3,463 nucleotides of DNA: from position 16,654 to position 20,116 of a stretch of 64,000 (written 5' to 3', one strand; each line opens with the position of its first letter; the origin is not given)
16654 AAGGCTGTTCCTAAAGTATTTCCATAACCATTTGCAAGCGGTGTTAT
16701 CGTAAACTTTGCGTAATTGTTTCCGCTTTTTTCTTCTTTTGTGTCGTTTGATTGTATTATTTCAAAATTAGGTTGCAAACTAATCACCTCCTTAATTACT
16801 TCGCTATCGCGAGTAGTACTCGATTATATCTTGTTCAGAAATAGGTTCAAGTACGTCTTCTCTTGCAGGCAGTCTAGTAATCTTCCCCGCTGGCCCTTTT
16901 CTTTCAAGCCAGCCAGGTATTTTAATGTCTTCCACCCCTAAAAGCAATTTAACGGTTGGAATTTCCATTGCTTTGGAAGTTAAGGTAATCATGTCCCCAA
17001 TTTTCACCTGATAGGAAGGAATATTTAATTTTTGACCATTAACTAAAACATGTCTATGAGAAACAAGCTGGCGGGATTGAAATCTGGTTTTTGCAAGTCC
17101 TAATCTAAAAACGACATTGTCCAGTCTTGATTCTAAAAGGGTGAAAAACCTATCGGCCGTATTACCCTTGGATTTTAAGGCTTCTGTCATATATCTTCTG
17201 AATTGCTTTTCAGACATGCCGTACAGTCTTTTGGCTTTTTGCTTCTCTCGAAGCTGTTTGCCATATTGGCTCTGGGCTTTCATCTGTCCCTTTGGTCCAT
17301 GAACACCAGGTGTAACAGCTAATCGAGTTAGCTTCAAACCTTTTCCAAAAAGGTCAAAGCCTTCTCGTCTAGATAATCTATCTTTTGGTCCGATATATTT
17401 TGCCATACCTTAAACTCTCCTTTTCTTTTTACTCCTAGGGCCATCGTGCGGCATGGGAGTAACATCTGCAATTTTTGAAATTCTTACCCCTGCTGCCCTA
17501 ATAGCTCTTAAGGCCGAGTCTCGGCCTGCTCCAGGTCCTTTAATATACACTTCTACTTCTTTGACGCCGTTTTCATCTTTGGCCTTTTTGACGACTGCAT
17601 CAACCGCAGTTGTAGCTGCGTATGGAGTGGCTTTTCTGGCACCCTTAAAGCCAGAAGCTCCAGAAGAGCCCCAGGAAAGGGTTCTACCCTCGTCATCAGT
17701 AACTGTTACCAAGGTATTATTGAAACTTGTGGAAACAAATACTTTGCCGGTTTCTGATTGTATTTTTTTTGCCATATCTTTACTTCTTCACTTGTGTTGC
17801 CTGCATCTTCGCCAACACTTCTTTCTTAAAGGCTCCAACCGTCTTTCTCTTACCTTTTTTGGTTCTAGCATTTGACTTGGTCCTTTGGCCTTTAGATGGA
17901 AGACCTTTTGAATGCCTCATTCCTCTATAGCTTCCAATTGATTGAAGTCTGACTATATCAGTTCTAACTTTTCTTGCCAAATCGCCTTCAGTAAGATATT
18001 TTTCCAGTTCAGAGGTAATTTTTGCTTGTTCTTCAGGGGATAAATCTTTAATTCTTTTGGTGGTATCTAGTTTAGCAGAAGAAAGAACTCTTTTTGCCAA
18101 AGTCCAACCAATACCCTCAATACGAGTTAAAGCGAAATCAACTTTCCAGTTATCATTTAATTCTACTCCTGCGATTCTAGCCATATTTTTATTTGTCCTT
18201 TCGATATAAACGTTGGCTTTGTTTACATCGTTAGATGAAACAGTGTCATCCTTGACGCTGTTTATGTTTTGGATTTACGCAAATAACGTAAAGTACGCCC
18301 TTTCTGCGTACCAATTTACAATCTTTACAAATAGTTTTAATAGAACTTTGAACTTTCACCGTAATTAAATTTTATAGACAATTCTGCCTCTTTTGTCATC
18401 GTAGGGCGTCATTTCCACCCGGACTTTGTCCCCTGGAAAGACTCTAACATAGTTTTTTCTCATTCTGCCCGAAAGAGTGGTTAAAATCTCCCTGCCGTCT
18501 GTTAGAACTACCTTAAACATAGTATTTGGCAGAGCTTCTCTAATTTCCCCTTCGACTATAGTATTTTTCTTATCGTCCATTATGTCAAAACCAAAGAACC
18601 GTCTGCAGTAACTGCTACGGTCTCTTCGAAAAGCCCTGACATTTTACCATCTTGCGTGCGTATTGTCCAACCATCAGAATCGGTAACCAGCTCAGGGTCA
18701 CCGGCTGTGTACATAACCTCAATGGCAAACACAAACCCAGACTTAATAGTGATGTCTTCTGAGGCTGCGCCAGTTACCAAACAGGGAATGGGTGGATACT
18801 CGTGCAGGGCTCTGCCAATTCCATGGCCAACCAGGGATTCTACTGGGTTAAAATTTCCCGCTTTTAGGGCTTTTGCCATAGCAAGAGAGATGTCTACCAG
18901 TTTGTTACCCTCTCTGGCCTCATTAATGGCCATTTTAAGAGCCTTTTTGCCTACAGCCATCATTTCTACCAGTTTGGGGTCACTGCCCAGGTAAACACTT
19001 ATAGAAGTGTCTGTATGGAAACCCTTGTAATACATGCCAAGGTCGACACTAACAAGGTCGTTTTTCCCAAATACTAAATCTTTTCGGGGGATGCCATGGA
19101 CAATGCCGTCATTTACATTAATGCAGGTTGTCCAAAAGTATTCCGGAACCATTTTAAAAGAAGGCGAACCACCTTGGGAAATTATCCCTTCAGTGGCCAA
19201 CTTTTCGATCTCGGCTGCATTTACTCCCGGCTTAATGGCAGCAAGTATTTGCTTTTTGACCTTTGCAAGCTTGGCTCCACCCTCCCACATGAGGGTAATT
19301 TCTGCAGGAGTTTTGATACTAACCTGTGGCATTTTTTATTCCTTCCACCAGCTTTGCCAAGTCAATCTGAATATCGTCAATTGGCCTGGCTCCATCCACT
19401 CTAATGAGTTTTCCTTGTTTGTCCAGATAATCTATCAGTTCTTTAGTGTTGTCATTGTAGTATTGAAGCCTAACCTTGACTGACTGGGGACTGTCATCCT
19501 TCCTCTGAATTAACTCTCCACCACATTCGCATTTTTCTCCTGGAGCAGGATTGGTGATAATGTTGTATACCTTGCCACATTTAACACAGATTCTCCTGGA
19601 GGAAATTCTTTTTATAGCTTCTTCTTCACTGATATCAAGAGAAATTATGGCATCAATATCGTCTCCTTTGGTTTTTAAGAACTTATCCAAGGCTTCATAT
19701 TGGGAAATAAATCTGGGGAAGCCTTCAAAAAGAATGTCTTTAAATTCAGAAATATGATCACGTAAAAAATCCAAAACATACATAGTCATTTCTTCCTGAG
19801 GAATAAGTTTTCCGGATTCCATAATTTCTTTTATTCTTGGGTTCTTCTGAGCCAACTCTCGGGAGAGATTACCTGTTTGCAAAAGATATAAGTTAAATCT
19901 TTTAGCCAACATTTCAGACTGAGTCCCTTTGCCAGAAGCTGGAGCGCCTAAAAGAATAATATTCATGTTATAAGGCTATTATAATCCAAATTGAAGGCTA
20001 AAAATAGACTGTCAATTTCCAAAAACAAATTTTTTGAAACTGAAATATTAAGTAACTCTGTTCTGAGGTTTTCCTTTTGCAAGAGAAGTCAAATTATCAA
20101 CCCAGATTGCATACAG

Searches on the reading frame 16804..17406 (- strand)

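Call 64: search_protein_families(library=pfam, proteins=[window:16804-17406:-], max_evalue=0.001)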
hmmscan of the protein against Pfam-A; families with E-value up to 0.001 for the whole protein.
window:16804-17406:- (200 aa): 2 families
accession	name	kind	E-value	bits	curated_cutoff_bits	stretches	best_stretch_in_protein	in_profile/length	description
PF00163.24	Ribosomal_S4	-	6.4e-23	81.7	23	1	3-92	1-95/95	Ribosomal protein S4/S9 N-terminal domain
PF01479.30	S4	-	3e-20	72.1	22.8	1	94-140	2-48/48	S4 domain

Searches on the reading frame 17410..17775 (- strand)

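Call 64: search_protein_families(library=pfam, proteins=[window:17410-17775:-], max_evalue=0.001)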
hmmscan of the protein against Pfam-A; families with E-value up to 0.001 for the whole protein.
window:17410-17775:- (121 aa): 1 family
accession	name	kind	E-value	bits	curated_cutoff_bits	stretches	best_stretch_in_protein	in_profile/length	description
PF00411.24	Ribosomal_S11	-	1.9e-42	144.5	25.1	1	10-120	1-110/110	Ribosomal protein S11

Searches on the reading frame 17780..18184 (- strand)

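Call 64: search_protein_families(library=pfam, proteins=[window:17780-18184:-], max_evalue=0.001)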
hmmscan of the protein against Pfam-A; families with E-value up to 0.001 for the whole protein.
window:17780-18184:- (134 aa): 1 family
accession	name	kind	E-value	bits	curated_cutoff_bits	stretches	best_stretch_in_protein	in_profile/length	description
PF00416.27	Ribosomal_S13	-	8.7e-29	101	31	1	3-108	1-128/128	Ribosomal protein S13/S18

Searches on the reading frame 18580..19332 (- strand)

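Call 64: search_protein_families(library=pfam, proteins=[window:18580-19332:-], max_evalue=0.001)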
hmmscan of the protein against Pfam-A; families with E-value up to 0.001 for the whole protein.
window:18580-19332:- (250 aa): 1 family
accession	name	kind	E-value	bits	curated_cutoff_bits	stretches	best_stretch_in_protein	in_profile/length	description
PF00557.29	Peptidase_M24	-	4.1e-32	112.1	23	1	15-242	3-207/208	Metallopeptidase family M24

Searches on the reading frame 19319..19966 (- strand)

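Call 64: search_protein_families(library=pfam, proteins=[window:19319-19966:-], max_evalue=0.001)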
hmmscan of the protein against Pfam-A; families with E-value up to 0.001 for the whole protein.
window:19319-19966:- (215 aa): 4 families
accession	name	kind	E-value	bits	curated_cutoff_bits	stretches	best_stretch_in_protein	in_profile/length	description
PF00406.28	ADK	-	2.4e-32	112.6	26.8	1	5-185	1-150/151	Adenylate kinase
PF13207.12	AAA_17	-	1.6e-18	67.7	27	1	6-124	1-122/136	AAA domain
PF05191.20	ADK_lid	-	2e-10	40.8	26.6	1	124-157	1-36/36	Adenylate kinase, active site lid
PF13238.12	AAA_18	-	1.2e-09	39.1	29.4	1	3-125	1-112/128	AAA domain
